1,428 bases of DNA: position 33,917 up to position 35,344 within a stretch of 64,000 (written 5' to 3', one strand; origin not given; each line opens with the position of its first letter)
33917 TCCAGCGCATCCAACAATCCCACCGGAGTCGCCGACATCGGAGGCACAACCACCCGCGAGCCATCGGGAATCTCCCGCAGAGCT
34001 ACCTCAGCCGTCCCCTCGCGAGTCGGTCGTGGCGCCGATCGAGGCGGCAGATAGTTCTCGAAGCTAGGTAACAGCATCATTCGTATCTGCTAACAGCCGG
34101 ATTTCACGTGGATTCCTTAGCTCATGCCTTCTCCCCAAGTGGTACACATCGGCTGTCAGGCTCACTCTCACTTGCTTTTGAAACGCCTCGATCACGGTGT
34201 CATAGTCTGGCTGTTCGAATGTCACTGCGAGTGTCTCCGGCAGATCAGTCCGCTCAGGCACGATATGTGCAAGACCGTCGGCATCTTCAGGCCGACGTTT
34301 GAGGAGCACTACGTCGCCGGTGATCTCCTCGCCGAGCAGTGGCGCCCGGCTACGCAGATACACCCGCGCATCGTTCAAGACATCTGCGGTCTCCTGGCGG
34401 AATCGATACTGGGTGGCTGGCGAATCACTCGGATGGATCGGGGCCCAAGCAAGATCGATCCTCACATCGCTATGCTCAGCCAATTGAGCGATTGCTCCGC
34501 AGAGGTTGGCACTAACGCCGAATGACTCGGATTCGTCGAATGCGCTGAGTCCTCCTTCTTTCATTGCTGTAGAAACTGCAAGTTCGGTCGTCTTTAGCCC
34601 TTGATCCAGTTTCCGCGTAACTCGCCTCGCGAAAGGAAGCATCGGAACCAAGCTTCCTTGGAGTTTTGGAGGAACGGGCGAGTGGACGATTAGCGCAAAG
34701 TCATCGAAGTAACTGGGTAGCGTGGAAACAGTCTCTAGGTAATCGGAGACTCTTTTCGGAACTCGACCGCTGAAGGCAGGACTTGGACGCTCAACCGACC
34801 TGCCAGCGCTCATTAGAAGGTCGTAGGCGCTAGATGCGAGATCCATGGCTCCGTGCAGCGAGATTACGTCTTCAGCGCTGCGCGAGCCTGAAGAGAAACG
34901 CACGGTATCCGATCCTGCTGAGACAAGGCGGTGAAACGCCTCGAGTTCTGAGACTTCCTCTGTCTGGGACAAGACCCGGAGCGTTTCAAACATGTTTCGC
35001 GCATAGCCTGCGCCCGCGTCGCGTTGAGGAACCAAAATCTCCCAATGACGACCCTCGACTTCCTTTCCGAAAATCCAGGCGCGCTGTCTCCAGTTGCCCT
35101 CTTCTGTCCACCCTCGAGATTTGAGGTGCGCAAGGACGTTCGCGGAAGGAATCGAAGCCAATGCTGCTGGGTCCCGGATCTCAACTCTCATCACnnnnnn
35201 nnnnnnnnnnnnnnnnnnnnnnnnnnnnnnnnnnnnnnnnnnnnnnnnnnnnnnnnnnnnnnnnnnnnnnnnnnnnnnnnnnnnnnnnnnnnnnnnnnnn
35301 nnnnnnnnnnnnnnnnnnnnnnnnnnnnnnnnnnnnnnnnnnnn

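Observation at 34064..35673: Low-GC two-gene insert: a DUF4365-like predicted nuclease translationally coupled to a 376-aa protein with no recognisable motifs (candidate undescribed defence/abortive-infection-type module)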

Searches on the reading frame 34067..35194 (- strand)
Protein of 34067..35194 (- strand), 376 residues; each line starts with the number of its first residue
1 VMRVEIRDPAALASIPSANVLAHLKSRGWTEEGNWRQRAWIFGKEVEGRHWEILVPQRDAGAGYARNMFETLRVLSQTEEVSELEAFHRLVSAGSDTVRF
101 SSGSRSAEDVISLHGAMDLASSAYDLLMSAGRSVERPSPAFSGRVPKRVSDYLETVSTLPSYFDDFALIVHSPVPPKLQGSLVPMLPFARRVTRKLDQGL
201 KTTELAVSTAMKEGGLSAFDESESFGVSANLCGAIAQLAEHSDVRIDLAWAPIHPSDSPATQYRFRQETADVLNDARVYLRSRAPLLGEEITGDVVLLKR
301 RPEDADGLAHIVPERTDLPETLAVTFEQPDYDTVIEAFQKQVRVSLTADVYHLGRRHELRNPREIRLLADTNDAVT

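Call 4: search_protein_families(library=pfam, proteins=[window:34067-35194:-], max_evalue=1)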
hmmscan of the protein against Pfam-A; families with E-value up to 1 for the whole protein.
window:34067-35194:- (376 aa): 0 families

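Call 5: search_protein_families(library=padloc, proteins=[window:34067-35194:-], max_evalue=1)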
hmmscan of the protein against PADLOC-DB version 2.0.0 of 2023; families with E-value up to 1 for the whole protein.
window:34067-35194:- (376 aa): 28 families (the best 25 are shown)
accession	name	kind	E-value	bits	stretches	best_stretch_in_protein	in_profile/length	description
PDLC04298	PDC-M02B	-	3.4e-81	271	1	2-370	1-376/380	-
PDLC04335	PDC-M02B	-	2.1e-56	189.3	1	14-363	5-356/364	-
PDLC04304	PDC-M02B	-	1.6e-49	167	1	2-368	1-380/383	-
PDLC04330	PDC-M02B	-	1.6e-44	150.3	1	11-370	8-371/375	-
PDLC04303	PDC-M02B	-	5.9e-38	128.8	1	2-366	1-381/383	-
PDLC04317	PDC-M02B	-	6.2e-36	122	1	9-369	9-369/396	-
PDLC04308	PDC-M02B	-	1.2e-30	104.5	1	14-366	15-379/391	-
PDLC04323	PDC-M02B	-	6e-30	102.1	1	12-368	10-372/374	-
PDLC04310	PDC-M02B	-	6.8e-30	102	2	189-372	191-374/394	-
PDLC04301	PDC-M02B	-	1.8e-25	87.8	1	12-367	8-376/378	-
PDLC04311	PDC-M02B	-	3.3e-23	80.2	2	186-350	187-355/384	-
PDLC04307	PDC-M02B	-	2.8e-21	74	1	22-368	18-368/373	-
PDLC04300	PDC-M02B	-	4.9e-21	73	1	13-356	12-357/373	-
PDLC04306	PDC-M02B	-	9.7e-21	72.5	1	111-368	11-273/279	-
PDLC04299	PDC-M02B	-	1.3e-19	68.4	1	19-373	10-377/378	-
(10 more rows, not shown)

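Call 6: search_protein_families(library=ncbifam, proteins=[window:34067-35194:-], max_evalue=1)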
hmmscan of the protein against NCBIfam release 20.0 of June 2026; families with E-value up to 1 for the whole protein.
window:34067-35194:- (376 aa): 0 families

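Call 7: search_protein_families(library=phrogs, proteins=[window:34067-35194:-], max_evalue=1)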
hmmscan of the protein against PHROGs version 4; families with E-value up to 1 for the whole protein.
window:34067-35194:- (376 aa): 0 families

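Call 12: find_homologous_proteins(query=window:34067-35194:-)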
Query window:34067-35194:- (376 aa): 185 proteins with E <= 0.001 among 8000 candidates; the best 120 are listed.
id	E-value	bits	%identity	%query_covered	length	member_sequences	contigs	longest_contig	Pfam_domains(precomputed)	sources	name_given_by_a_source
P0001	9.7e-245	829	100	100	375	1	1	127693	-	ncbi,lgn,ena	-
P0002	3.8e-181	620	73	100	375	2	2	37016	-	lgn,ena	-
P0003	3.6e-140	485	59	98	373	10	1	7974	-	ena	-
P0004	1.1e-103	365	71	60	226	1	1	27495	-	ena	-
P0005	1.6e-102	361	48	98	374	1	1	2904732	-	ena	-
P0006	1.2e-100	355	48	99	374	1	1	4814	-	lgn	-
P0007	1.4e-100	355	48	98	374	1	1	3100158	-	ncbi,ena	-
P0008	3.2e-97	344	46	98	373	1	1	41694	-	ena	-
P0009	2.6e-80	288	42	98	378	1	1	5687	-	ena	-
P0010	4.0e-80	288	41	98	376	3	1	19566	-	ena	-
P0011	5.5e-80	287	40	98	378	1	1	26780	-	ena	-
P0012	1.1e-79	286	41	98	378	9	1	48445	-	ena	-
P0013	1.9e-79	286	41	98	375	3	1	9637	-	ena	-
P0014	2.0e-79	285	42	98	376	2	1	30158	-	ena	-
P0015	3.9e-79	285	40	98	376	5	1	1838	-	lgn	-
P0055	4.5e-76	274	38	99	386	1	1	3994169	-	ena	-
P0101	3.1e-74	268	41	98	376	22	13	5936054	-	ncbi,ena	-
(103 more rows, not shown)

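Call 13: find_encoding_contigs(protein=P0001, flank=10000, max_places=3)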
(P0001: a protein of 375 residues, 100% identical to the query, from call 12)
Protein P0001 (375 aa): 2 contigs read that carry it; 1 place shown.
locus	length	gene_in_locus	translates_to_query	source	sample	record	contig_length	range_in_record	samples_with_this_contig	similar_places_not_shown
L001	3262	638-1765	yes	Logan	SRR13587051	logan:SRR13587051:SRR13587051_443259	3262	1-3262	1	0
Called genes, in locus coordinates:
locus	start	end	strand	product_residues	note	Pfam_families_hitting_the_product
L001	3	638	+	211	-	?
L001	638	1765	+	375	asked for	-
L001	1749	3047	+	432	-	PF13336:AcetylCoA_hyd_C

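Call 14: find_encoding_contigs(protein=P0002, flank=10000, max_places=3)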
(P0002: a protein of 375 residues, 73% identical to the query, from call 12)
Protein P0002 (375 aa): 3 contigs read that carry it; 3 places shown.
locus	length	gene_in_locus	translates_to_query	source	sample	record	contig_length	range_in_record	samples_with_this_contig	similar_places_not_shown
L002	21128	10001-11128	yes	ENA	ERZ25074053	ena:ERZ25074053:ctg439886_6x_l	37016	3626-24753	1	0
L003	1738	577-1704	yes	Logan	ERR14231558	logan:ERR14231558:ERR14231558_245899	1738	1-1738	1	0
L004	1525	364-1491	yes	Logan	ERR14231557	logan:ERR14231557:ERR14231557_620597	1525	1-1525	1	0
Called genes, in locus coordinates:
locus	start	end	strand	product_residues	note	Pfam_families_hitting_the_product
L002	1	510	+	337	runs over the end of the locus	PF07510:GmrSD_C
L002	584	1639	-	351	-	PF02615:Ldh_2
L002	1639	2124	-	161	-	PF07883:Cupin_2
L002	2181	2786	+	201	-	PF13175:AAA_15, PF13476:AAA_23 (weak)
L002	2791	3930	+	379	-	PF13304:AAA_21, PF13175:AAA_15 (weak)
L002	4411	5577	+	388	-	PF02771:Acyl-CoA_dh_N, PF02770:Acyl-CoA_dh_M, PF00441:Acyl-CoA_dh_1, PF08028:Acyl-CoA_dh_2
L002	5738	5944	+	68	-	-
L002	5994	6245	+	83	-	-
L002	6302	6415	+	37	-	-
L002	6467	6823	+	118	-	-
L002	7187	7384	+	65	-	-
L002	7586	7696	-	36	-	-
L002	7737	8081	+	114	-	-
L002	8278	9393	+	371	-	PF08240:ADH_N, PF16912:Glu_dehyd_C (weak), PF00107:ADH_zinc_N, PF13602:ADH_zinc_N_2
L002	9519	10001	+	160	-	PF14280:DUF4365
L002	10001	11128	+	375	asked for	-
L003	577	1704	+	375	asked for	-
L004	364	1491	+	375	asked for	-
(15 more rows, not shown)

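Call 15: find_encoding_contigs(protein=P0007, flank=10000, max_places=2)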
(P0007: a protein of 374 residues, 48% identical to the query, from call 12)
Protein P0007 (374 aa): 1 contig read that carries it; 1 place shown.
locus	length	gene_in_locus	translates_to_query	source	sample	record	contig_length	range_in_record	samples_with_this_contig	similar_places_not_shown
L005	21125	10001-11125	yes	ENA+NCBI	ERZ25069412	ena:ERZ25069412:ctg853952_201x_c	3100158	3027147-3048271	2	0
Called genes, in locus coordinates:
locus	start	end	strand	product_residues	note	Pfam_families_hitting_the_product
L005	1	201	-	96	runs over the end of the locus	-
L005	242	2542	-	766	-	PF02384:N6_Mtase, PF01170:UPF0020, PF01420:Methylase_S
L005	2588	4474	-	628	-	PF02129:Peptidase_S15, PF00561:Abhydrolase_1 (faint), PF08530:PepX_C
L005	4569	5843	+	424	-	PF00067:p450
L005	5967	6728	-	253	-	PF00106:adh_short, PF08659:KR, PF13561:adh_short_C2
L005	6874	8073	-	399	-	PF04909:Amidohydro_2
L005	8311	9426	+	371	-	PF08240:ADH_N, PF16912:Glu_dehyd_C (faint), PF00107:ADH_zinc_N, PF13602:ADH_zinc_N_2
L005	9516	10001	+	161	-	PF14280:DUF4365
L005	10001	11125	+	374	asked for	-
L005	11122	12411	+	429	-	PF13336:AcetylCoA_hyd_C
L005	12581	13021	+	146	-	PF00027:cNMP_binding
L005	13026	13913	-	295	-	PF03446:NAD_binding_2, PF14833:NAD_binding_11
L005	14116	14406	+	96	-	-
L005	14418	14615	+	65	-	-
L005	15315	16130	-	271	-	PF00378:ECH_1, PF16113:ECH_2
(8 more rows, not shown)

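Call 16: find_encoding_contigs(protein=P0101, flank=10000, max_places=4)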
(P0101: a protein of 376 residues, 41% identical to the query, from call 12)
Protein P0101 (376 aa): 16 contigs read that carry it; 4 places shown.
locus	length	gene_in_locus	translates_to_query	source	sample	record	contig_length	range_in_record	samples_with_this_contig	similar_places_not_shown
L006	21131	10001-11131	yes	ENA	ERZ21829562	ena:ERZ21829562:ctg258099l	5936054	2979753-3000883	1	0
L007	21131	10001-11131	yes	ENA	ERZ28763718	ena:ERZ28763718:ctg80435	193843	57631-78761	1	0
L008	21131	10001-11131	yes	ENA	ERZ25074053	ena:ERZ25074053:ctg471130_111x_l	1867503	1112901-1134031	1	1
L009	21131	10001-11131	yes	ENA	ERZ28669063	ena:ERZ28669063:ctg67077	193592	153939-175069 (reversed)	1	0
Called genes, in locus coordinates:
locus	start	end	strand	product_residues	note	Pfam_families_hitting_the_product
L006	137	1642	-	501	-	PF05598:DUF772, PF01609:DDE_Tnp_1, PF13751:DDE_Tnp_1_6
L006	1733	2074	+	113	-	-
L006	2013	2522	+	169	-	PF05973:Gp49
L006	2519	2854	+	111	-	PF13744:HTH_37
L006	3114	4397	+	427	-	PF13546:DDE_5, PF01609:DDE_Tnp_1 (weak)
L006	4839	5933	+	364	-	-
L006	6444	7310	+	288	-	PF13701:DDE_Tnp_1_4, PF01609:DDE_Tnp_1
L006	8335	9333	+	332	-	PF12161:HsdM_N, PF02384:N6_Mtase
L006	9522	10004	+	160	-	PF14280:DUF4365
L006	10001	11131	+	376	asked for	-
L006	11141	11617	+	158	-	PF04313:HSDR_N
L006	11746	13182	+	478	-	PF05598:DUF772, PF01609:DDE_Tnp_1, PF13751:DDE_Tnp_1_6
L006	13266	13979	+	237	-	PF04851:ResIII (weak), PF18766:SWI2_SNF2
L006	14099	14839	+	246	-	PF18766:SWI2_SNF2, PF22679:T1R_D3-like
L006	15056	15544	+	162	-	PF13384:HTH_23, PF13518:HTH_28 (weak), PF13551:HTH_29, PF13565:HTH_32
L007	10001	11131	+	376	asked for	-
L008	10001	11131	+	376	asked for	-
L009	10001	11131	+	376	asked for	-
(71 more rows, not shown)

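Call 17: find_encoding_contigs(protein=P0055, flank=10000, max_places=2)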
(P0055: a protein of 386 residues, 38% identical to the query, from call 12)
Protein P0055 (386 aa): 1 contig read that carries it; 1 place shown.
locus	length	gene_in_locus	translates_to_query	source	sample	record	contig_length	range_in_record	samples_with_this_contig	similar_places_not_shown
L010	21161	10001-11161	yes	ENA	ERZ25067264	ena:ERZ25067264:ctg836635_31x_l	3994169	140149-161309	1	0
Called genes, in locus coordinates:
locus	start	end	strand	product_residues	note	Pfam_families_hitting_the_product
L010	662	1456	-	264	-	PF02567:PhzC-PhzF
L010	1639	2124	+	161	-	PF00293:NUDIX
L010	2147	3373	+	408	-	PF01663:Phosphodiest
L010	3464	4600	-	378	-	PF04909:Amidohydro_2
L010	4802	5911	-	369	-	PF02515:CoA_transf_3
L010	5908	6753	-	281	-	PF00378:ECH_1, PF16113:ECH_2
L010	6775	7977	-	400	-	PF00296:Bac_luciferase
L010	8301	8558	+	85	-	PF15919:HicB_lk_antitox, PF15970:HicB-like_2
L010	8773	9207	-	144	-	PF04075:F420H2_quin_red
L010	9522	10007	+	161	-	PF14280:DUF4365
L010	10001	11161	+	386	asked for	-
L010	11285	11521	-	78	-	-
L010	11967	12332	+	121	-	PF00829:Ribosomal_L21p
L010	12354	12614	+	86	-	PF01016:Ribosomal_L27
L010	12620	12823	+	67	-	PF01197:Ribosomal_L31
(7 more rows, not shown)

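Call 36: predict_structure(alignment_id=A1)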
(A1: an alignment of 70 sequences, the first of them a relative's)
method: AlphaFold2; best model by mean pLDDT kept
length: 375 residues; sequences in the alignment: 70
mean_pLDDT: 85.2   pTM: 0.78
mean pLDDT of the five models: 85.2, 83.1, 82.4, 81.4, 81.3
residues with pLDDT >= 90: 175; 70-90: 157; 50-70: 35; < 50: 8
segments of 3 or more residues with pLDDT < 50: 370-375
pLDDT, mean of each block of 10 residues (from residue 1): 75 90 93 89 95 87 90 93 87 89 63 83 95 93 88 83 63 69 77 96 96 90 96 93 90 80 94 95 85 78 73 83 87 88 90 82 81 37
secondary structure, 60 per line:
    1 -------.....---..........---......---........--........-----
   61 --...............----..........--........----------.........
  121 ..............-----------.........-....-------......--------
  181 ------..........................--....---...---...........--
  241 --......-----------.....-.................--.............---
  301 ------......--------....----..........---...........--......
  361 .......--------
elements in order: H8-12 H16-25 E29-34 E38-45 E48-55 H63-77 H82-91 E94-101 H112-134 H146-154 E156-159 E167-172 H187-212 H215-218 H228-238 E243-248 E260-264 H266-282 E285-297 E307-312 E321-324 H329-338 E342-352 E355-367

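Call 37: list_cluster_members(proteins=[P0001, P0121, P0007, P0101, P0123])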
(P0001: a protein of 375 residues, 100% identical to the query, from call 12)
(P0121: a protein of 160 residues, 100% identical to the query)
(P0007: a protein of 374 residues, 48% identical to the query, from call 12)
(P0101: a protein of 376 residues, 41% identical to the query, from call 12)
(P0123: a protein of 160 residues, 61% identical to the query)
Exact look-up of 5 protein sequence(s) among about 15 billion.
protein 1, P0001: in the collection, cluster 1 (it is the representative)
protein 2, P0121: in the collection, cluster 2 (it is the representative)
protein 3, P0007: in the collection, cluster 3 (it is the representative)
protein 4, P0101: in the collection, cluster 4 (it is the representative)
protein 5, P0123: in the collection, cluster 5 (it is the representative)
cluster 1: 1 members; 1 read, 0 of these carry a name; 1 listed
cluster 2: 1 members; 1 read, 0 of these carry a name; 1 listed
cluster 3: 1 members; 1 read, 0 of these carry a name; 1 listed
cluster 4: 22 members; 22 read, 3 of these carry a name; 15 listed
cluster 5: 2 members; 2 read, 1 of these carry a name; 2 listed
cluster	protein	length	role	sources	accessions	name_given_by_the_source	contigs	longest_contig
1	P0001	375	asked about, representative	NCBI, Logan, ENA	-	-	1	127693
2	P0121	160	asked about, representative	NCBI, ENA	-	-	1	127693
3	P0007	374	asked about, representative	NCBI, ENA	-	-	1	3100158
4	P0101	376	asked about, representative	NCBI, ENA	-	-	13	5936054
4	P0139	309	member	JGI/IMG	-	hypothetical protein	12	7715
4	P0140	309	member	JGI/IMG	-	hypothetical protein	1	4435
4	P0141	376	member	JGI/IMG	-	hypothetical protein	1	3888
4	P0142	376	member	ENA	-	-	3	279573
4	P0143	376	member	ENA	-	-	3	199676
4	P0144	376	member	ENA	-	-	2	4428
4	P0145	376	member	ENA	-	-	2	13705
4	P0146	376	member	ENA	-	-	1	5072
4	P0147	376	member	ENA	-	-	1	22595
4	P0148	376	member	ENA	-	-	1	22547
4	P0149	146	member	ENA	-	-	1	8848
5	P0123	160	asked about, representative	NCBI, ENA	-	-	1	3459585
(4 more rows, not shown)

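Call 40: search_solved_structures(query=A1, max_evalue=10)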
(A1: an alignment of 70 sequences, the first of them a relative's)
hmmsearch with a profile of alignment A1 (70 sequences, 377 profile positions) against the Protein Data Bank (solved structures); distinct sequences matched with E-value up to 10: 3.
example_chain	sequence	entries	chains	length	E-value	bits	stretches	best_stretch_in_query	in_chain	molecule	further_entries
8tn1_A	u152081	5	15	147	0.00034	22.9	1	113-232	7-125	De novo designed 4 helix bundles | De novo designed protein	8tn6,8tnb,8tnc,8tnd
7o85_B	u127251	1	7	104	0.17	14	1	127-182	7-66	Fab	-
8rqz_A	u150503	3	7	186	1.1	11.4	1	44-130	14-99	Uncharacterized protein YjgD | ForE1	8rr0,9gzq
